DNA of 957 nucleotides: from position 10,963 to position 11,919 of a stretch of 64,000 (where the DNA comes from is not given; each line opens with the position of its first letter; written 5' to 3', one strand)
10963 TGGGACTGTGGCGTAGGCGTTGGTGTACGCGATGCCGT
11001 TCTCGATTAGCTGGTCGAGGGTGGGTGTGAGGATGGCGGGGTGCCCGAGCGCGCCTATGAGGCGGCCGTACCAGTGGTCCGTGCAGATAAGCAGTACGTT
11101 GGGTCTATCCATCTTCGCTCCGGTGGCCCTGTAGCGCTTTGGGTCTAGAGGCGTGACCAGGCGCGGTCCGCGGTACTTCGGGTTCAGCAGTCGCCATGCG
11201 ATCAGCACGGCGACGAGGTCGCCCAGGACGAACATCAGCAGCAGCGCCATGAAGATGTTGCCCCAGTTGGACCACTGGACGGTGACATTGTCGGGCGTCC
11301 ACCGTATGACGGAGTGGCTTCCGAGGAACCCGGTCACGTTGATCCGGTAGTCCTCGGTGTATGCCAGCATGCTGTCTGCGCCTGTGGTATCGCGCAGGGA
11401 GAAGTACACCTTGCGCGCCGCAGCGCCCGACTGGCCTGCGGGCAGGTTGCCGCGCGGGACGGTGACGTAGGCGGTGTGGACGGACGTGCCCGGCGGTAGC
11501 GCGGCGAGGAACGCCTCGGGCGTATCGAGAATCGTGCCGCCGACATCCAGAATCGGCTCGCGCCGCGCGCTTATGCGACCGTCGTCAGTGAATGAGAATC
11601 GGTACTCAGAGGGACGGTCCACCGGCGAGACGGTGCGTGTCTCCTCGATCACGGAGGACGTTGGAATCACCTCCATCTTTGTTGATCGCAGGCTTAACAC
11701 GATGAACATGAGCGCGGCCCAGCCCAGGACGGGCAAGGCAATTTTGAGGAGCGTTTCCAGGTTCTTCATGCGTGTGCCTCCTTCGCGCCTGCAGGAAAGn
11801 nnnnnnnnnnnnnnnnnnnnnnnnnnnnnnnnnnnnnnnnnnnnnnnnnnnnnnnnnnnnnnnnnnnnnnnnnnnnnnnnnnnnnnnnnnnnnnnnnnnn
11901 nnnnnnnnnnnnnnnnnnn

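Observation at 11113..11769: Sulfatase with an N-terminal two-helix membrane module enclosing a 140-aa extracytoplasmic domain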

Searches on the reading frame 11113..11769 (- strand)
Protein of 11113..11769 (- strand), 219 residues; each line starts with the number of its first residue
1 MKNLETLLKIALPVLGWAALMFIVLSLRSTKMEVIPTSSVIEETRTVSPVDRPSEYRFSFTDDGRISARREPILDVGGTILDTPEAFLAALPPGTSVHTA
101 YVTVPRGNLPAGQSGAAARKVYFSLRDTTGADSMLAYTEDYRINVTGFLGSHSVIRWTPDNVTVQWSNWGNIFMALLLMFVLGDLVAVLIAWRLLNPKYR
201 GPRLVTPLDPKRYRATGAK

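Call 3: search_protein_families(library=pfam, proteins=[window:11113-11769:-], max_evalue=0.01)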
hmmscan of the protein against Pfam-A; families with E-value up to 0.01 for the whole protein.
window:11113-11769:- (219 aa): 0 families

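Call 6: find_homologous_proteins(query=window:11113-11769:-, max_evalue=0.01)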
Query seq(219 aa) (219 aa): 1 proteins with E <= 0.01 among 968 candidates.
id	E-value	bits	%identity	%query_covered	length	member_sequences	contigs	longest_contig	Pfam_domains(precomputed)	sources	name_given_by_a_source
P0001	5.8e-54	201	51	88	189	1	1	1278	-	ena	-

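Call 8: find_encoding_contigs(protein=P0001, flank=10000)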
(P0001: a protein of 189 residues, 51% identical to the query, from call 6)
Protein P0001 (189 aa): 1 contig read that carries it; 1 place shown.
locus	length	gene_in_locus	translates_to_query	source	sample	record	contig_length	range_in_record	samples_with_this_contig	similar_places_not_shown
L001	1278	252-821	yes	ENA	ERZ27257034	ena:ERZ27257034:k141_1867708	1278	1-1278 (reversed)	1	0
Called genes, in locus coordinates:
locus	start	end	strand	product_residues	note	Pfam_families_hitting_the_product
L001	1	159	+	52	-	?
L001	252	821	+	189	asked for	-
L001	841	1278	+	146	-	?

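Call 16: find_related_loci(query=A1, collection=genome_contigs, flank=10000)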
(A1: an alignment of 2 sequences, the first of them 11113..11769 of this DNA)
Query A1 (219 aa) in genome_contigs; peptide patterns used: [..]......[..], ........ (x = any residue, [..] = any of these).
21 stretches matched a pattern, but none encodes a relative of the query by tblastn (E <= 1e-3).

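Call 17: find_related_loci(query=A1, collection=metagenome_contigs, flank=10000)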
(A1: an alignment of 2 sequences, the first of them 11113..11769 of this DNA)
Query A1 (219 aa) in metagenome_contigs; peptide patterns used: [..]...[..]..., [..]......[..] (x = any residue, [..] = any of these).
52 stretches matched a pattern, but none encodes a relative of the query by tblastn (E <= 1e-3).

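Call 19: search_protein_families(library=ncbifam, proteins=[window:11113-11769:-], max_evalue=0.01)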
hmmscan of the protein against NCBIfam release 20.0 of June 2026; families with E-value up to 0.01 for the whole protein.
window:11113-11769:- (219 aa): 0 families

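Call 20: search_protein_representatives(alignment_id=A1)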
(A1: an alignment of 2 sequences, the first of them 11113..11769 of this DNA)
Query: 2 sequences, 219 profile positions. Proteins with E-value up to 0.001 (for the whole library): 7; up to 1e-10: 5; up to 1e-30: 2. The best 7 are listed.
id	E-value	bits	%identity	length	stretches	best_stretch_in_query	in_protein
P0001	6.6e-112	388.8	-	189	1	21-212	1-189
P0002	6.6e-31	124.0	-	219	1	2-212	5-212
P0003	1.8e-25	106.2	-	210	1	10-195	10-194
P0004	4.6e-12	62.3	-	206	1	11-194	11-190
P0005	8.5e-11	58.2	-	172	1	79-194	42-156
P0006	4.7e-06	42.7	-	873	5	47-72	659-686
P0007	4.9e-06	42.7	-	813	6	107-147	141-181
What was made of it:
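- On Unnamed family of small 2-TM proteins (window aa 1-212, P0001-P0005): Profile E-values run from 6.6e-112 to 8.5e-11 (call 20).
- Tried and rejected: The weak hits to repeat proteins P0006 and P0007, of which P0006 looks like a META-domain repeat protein (E about 5e-6, short repeated motifs, call 20), were judged to be motif-level similarity, not homology.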

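Call 21: predict_structure(alignment_id=A1)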
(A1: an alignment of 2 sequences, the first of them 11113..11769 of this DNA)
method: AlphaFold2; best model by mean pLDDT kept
length: 219 residues; sequences in the alignment: 2
mean_pLDDT: 59.7   pTM: 0.45
mean pLDDT of the five models: 59.7, 59.7, 58.0, 53.8, 51.5
residues with pLDDT >= 90: 0; 70-90: 70; 50-70: 84; < 50: 65
segments of 3 or more residues with pLDDT < 50: 49-80, 130-148, 203-208, 216-219
pLDDT, mean of each block of 10 residues (from residue 1): 73 76 71 70 57 36 33 40 57 65 69 63 56 45 46 62 72 75 78 69 51 47
secondary structure, 60 per line:
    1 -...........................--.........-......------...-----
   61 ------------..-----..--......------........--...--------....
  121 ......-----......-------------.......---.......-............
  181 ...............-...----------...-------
elements in order: H2-28 E31-36 E41-46 H84-89 E96-103 E117-126 E132-137 E151-157 E161-167 H169-195

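Call 23: find_encoding_contigs(protein=P0002, flank=10000)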
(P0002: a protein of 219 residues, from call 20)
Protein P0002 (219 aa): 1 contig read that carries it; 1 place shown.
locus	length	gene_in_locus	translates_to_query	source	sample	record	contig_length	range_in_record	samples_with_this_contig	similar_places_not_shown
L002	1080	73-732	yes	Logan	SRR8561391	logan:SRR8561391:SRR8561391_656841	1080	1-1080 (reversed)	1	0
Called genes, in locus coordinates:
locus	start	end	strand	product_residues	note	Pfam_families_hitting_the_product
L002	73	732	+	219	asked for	-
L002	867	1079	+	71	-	?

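Call 24: find_encoding_contigs(protein=P0003, flank=10000)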
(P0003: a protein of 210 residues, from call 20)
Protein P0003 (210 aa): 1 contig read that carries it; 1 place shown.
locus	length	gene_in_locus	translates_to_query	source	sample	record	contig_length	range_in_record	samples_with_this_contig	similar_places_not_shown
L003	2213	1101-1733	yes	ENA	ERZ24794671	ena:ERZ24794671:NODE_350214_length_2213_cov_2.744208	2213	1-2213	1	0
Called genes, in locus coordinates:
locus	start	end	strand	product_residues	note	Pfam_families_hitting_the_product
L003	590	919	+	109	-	-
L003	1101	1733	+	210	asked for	-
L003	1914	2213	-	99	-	?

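Call 25: find_encoding_contigs(protein=P0004, flank=10000)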
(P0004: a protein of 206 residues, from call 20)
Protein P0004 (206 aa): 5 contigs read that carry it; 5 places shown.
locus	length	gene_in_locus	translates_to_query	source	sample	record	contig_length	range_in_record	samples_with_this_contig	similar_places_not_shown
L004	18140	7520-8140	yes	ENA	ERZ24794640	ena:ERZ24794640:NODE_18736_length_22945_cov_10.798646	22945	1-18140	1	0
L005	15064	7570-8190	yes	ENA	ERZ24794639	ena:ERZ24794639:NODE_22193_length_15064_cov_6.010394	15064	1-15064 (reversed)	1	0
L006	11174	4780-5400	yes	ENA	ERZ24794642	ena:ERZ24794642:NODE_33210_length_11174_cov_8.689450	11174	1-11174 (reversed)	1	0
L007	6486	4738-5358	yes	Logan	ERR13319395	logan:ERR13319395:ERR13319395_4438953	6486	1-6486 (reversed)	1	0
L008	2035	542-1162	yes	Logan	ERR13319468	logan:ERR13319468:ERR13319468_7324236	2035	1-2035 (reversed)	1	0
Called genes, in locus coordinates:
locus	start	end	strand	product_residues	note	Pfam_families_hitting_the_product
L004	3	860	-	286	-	?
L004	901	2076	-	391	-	-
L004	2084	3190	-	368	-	PF01408:GFO_IDH_MocA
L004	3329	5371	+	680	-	PF00496:SBP_bac_5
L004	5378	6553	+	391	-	PF13485:Peptidase_MA_2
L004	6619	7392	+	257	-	PF10370:Rv2993c-like_N, PF01557:FAA_hydrolase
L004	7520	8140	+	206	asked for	-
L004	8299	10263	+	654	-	PF26099:DUF8034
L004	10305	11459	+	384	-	PF02746:MR_MLE_N, PF13378:MR_MLE_C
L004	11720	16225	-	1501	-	PF22352:K319L-like_PKD (faint), PF00801:PKD (weak), PF18911:PKD_4 (weak)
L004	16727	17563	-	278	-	PF02659:Mntp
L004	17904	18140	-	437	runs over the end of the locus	PF04055:Radical_SAM, PF13186:SPASM, PF02810:SEC-C (weak)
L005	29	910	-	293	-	-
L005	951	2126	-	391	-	-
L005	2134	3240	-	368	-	PF01408:GFO_IDH_MocA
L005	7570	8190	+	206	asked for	-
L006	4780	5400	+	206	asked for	-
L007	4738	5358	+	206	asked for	-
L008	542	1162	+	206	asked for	-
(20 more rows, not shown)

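Call 26: find_encoding_contigs(protein=P0005, flank=10000)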
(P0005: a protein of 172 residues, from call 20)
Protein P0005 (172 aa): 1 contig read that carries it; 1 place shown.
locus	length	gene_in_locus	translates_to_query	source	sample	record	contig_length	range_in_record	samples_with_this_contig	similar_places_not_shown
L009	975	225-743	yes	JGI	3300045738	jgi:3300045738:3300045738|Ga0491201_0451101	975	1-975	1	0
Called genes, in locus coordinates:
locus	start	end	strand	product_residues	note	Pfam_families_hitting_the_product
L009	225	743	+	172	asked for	-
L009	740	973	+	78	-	?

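Call 39: search_protein_families(library=pfam, alignment_id=A4, max_evalue=10)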
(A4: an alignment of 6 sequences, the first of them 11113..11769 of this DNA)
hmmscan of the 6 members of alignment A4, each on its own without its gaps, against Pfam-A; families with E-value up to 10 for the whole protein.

A. member 1, window:11113-11769:- (219 aa): 0 families

B. families by the number of members that match (of 6 scanned): 0 families
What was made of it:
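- On Sensor-coupled enzyme (TM-sensor-TM-output as an evolved unit): No Pfam or NCBIfam hit (calls 3, 19, 39).
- Checked: No Pfam or NCBIfam family matches it (calls 3, 19, 39).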

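Call 40: search_solved_structures(query=A4, max_evalue=10)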
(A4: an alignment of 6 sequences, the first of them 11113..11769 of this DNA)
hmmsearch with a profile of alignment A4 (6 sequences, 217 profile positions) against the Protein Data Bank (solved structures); distinct sequences matched with E-value up to 10: 7.
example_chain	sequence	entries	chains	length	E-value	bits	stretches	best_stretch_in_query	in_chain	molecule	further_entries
4ked_A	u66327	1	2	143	0.087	15.5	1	76-137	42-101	Cofilin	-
1cfy_A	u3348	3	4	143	0.09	15.4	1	76-137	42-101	COFILIN | YEAST COFILIN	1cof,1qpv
4kee_A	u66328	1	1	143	0.094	15.4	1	76-137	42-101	Cofilin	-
4kef_A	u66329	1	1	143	0.24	14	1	76-137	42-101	Cofilin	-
7wmp_A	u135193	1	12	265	0.29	13.8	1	19-106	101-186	Nozzle protein gp25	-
7ssz_E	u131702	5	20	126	0.99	12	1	84-161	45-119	Nanobody A0194009G09 | A0194009G09 nanobody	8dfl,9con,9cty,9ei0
7nkz_A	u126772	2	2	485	1.1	11.8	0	172-202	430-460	Probable integral membrane cytochrome D ubiquinol oxidase (Subunit I) CydA (Cytochrome BD-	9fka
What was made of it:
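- Tried and rejected: Pfam, NCBIfam and PDB sequence searches, singly and on all six members, found nothing (calls 3, 19, 39, 40).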

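Call 47: predict_structure(alignment_id=A5)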
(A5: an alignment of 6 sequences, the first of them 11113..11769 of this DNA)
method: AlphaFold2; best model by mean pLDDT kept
length: 219 residues; sequences in the alignment: 6
mean_pLDDT: 78.9   pTM: 0.64
mean pLDDT of the five models: 78.9, 78.1, 77.7, 75.4, 74.7
residues with pLDDT >= 90: 33; 70-90: 148; 50-70: 24; < 50: 14
segments of 3 or more residues with pLDDT < 50: 202-209, 216-219
pLDDT, mean of each block of 10 residues (from residue 1): 75 82 88 90 85 77 82 80 90 86 79 81 75 83 83 87 91 86 73 64 47 48
secondary structure, 60 per line:
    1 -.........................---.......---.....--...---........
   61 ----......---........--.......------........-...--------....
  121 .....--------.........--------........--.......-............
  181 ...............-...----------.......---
elements in order: H2-26 E30-36 H40-44 E47-49 E56-60 E65-70 E74-81 H84-90 E97-104 E117-125 E134-142 E151-158 E161-167 H169-195 H210-216
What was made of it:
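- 11686..11751 (-): TM1 (about aa 7-28). AF2 helix 2-26 (call 47).
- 11266..11685 (-): Extracytoplasmic beta-rich domain (about aa 29-168), family unknown. The AF2 six-sequence model has pLDDT 78.9, about 10 strands and 1-2 helices (call 47).
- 11185..11265 (-): TM2 (about aa 169-195). AF2 helix 169-195 (call 47).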

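Call 48: fold_search(model_id=the predicted structure, library=pdb)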
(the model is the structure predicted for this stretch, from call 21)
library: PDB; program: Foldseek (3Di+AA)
matches with E <= 10: 403; with E <= 0.001: 0
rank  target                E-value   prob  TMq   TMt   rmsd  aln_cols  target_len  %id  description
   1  3imn                  2.7e-01  0.13  0.18  0.11  15.3       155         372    9  Crystal structure of heparin lyase I from Bacteroides thetaiotaomicron (released 2009-09-29)
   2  8w7m_3                3.6e-01  0.02  0.09  0.05  16.5       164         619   13  Yeast replisome in state V (released 2023-12-06)
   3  8w0e_3                3.9e-01  0.04  0.11  0.05  17.6       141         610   16  Cryo-EM structure of a human MCM2-7 single hexamer on dsDNA (released 2024-10-02)
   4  1wru                  4.1e-01  0.08  0.09  0.06  12.4        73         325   12  Structure of central hub elucidated by X-ray analysis of gene product 44; baseplate component of bacteriophage Mu (released 2005-09-20)
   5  3in9_A                4.3e-01  0.12  0.18  0.11  15.8       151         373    8  Crystal structure of heparin lyase I complexed with disaccharide heparin (released 2009-09-29)
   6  6rqc_3                4.6e-01  0.04  0.11  0.05  18.4       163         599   14  Cryo-EM structure of an MCM loading intermediate (released 2019-11-20)
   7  8ouw_3                4.6e-01  0.04  0.12  0.05  17.1       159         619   14  Cryo-EM structure of CMG helicase bound to TIM-1/TIPN-1 and homodimeric DNSN-1 on fork DNA (Caenorhabditis elegans) (released 2023-08-16)
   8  9nuk_A                5.2e-01  0.05  0.13  0.05  17.1       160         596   12  SsoPfMCM:DNA class 2a from merged particles (released 2026-03-25)
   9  3ina_A                5.5e-01  0.10  0.18  0.11  16.2       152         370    8  Crystal structure of heparin lyase I H151A mutant complexed with a dodecasaccharide heparin (released 2009-09-29)
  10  1ltl_A                5.8e-01  0.07  0.15  0.14  16.0       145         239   12  THE DODECAMER STRUCTURE OF MCM FROM ARCHAEAL M. THERMOAUTOTROPHICUM (released 2003-05-27)
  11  2k4q_MODEL_1_A        6.2e-01  0.02  0.09  0.12  17.1       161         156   13  The Solution Structure of gpV, the Major Tail Protein from Bacteriophage Lambda (released 2009-02-17)
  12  8rig_3                6.5e-01  0.05  0.15  0.07  17.3       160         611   12  Cryo-EM structure of an MCM helicase single hexamer loaded onto dsDNA. (released 2025-01-01)
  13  8ouw_5                6.5e-01  0.03  0.13  0.06  19.2       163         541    8  Cryo-EM structure of CMG helicase bound to TIM-1/TIPN-1 and homodimeric DNSN-1 on fork DNA (Caenorhabditis elegans) (released 2023-08-16)
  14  4r7y_A                6.9e-01  0.03  0.12  0.06  18.7       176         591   12  Crystal structure of an active MCM hexamer (released 2014-10-08)
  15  9gjp_3                7.3e-01  0.05  0.14  0.07  17.5       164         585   13  OCCM maturation intermediate stalled with an Arginine Finger mutation in Mcm5: Conformer 2 (released 2025-03-05)
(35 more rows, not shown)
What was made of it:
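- Tried and rejected: The two-sequence model (pLDDT 59.7) and its fold search were meaningless (calls 21, 48).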

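Call 53: fold_search(model_id=the predicted structure, library=pdb)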
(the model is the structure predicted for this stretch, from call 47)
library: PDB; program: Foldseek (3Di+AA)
matches with E <= 10: 478; with E <= 0.001: 0
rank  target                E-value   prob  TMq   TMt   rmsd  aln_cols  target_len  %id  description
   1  7olc_LH               9.9e-02  0.08  0.12  0.14  21.8       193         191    6  Thermophilic eukaryotic 80S ribosome at idle POST state (released 2022-01-26)
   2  2ooj_B                1.3e-01  0.13  0.16  0.24  14.6       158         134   11  CRYSTAL STRUCTURE OF A PROTEIN WITH UNKNOWN FUNCTION FROM DUF3224 FAMILY (SO_1590) FROM SHEWANELLA ONEIDENSIS MR-1 AT  (released 2007-02-06)
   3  4ylc_H                1.8e-01  0.06  0.12  0.17  14.2       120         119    8  Crystal Structure of Del-C4 mutant of hsp14.1 from Sulfolobus solfatataricus P2 (released 2015-11-04)
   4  7jil_F                2.0e-01  0.08  0.12  0.15  20.1       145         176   11  70S ribosome Flavobacterium johnsoniae (released 2020-12-02)
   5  8s8d_i                2.1e-01  0.38  0.17  0.29   6.6        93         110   15  Structure of a yeast 48S-AUC preinitiation complex in closed conformation (model py48S-AUC-2) (released 2024-09-11)
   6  8s8e_i                2.6e-01  0.41  0.17  0.31   6.7        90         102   12  Structure of a yeast 48S-AUC preinitiation complex in closed conformation (model py48S-AUC-3.1) (released 2024-09-11)
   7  9has_AA               2.9e-01  0.15  0.16  0.24   7.2        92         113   12  pT=3 virus-like particle of ssRNA phage ESO003 coat protein (released 2024-11-13)
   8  8fwe_AQ               3.1e-01  0.03  0.10  0.12  17.8       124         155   10  Neck structure of Agrobacterium phage Milano, C3 symmetry (released 2023-12-06)
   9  6gsm_i                3.3e-01  0.38  0.19  0.35   6.3        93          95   16  Structure of a partial yeast 48S preinitiation complex in open conformation. (released 2019-07-31)
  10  1r62                  3.3e-01  0.11  0.16  0.24  14.4       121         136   16  Crystal structure of the C-terminal Domain of the Two-Component System Transmitter Protein NRII (NtrB) (released 2004-06-15)
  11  9iot_H                3.3e-01  0.07  0.14  0.17  22.3       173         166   13  Cryo-EM structure of Escherichia coli hibernating ribosome with RNase I mutant (released 2025-07-30)
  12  4bts_A0               3.5e-01  0.23  0.17  0.30   8.0       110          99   12  THE CRYSTAL STRUCTURE OF THE EUKARYOTIC 40S RIBOSOMAL SUBUNIT IN COMPLEX WITH EIF1 AND EIF1A (released 2013-07-17)
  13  8qcf_I                3.5e-01  0.11  0.17  0.15   9.3       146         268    9  yeast cytoplasmic exosome-Ski2 complex degrading a RNA substrate (released 2024-01-10)
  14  5mw7                  3.5e-01  0.06  0.13  0.11  15.9       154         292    8  Human Jagged2 C2-EGF3 (released 2017-06-14)
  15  7ls1_C1               3.5e-01  0.03  0.11  0.12  23.7       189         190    6  80S ribosome from mouse bound to eEF2 (Class II) (released 2021-11-03)
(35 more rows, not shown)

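Call 59: find_homologous_proteins(query=A5, max_evalue=0.01)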
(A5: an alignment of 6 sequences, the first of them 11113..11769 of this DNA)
Query A5 (6 sequences) (219 aa, profile of the alignment): 3 proteins with E <= 0.01 among 8000 candidates.
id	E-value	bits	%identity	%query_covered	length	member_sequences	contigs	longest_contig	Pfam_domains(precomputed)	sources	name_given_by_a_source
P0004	4.0e-79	283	24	89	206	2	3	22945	-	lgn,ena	-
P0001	7.2e-78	279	51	88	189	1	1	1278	-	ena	-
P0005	3.0e-66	241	34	35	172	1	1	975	-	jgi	jgi:hypothetical protein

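Call 63: search_protein_families(library=pfam, proteins=[L004:8299-10263:+, L004:6619-7392:+, L004:10305-11459:+, L002:867-1079:+, L009:740-973:+, L003:590-919:+], max_evalue=0.01)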
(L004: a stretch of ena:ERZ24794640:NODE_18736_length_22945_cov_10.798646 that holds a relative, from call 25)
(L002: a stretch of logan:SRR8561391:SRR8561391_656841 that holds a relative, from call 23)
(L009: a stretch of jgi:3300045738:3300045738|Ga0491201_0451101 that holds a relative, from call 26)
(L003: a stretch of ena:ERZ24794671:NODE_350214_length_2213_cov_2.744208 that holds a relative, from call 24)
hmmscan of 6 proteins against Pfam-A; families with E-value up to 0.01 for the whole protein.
L004:8299-10263:+ (654 aa): 0 families

L004:6619-7392:+ (257 aa): 2 families
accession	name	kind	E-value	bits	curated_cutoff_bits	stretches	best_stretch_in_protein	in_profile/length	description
PF01557.24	FAA_hydrolase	-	1.9e-70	237.3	23.9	1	56-254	1-214/214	Fumarylacetoacetate (FAA) hydrolase C-terminal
PF10370.14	Rv2993c-like_N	-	4.2e-10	40.8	21.3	1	1-51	1-50/50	Rv2993c-like, N-terminal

L004:10305-11459:+ (384 aa): 2 families
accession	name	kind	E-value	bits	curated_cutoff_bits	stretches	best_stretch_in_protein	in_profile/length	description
PF13378.12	MR_MLE_C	-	1e-37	130.4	29.4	1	150-371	1-218/219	Enolase C-terminal domain-like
PF02746.21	MR_MLE_N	-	5.1e-08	33.6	22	1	69-124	63-117/117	Mandelate racemase / muconate lactonizing enzyme, N-terminal domain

L002:867-1079:+ (71 aa): 0 families

L009:740-973:+ (78 aa): 1 family
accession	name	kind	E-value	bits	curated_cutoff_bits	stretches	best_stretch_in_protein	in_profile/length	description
PF07617.17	DUF1579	-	5.7e-14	52.7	25.2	1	24-77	3-56/155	Protein of unknown function (DUF1579)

L003:590-919:+ (109 aa): 1 family
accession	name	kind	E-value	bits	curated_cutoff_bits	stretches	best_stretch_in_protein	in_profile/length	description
PF21804.3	Transposase_29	-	0.0084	14.8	27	1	5-101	463-561/562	Transposase protein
